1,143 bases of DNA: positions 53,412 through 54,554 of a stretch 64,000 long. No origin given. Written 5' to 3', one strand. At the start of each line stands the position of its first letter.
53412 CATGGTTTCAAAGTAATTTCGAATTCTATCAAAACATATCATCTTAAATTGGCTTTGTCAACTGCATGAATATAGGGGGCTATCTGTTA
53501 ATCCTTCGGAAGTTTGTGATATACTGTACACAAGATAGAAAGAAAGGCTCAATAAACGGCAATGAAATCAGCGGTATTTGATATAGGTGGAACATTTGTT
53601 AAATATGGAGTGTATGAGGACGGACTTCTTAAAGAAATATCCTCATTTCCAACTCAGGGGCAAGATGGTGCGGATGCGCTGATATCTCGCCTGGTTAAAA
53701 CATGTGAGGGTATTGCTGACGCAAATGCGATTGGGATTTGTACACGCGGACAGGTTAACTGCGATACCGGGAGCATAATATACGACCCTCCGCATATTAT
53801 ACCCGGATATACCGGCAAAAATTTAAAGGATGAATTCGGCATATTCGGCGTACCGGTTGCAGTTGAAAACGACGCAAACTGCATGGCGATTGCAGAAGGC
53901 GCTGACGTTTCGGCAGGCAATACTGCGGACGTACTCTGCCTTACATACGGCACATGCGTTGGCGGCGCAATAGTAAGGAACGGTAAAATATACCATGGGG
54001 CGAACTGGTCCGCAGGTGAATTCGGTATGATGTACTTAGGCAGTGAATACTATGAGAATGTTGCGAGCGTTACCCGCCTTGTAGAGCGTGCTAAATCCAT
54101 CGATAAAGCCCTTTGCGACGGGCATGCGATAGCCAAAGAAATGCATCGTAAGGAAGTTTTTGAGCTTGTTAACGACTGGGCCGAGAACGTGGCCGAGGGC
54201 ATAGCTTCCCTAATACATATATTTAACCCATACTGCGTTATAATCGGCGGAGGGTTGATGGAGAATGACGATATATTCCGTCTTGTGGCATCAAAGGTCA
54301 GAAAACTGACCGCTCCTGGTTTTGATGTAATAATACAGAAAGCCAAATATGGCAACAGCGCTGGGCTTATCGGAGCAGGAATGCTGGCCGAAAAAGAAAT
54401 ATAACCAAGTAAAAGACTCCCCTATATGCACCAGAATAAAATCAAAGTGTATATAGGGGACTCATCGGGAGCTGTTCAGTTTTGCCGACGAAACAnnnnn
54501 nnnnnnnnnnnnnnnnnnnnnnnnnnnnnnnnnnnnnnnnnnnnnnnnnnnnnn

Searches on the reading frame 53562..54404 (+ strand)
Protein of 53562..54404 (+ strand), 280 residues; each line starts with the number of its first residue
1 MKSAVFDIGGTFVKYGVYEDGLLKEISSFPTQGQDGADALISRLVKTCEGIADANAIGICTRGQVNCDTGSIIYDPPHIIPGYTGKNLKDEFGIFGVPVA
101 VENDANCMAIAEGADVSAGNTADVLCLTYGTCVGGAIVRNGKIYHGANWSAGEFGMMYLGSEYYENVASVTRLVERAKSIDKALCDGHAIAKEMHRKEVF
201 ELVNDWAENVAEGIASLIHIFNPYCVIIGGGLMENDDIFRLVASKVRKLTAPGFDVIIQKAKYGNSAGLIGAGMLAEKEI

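Call 4: search_protein_families(library=pfam, proteins=[window:53562-54404:+], max_evalue=1)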
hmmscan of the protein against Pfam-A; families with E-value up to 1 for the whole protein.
window:53562-54404:+ (280 aa): 2 families
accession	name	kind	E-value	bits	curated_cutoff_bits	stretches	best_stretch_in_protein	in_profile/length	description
PF00480.26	ROK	-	1.1e-36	127.4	22.9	1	7-278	5-293/294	ROK family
PF14450.12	FtsA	-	0.052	14.3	31.8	1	5-56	2-52/127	Cell division protein FtsA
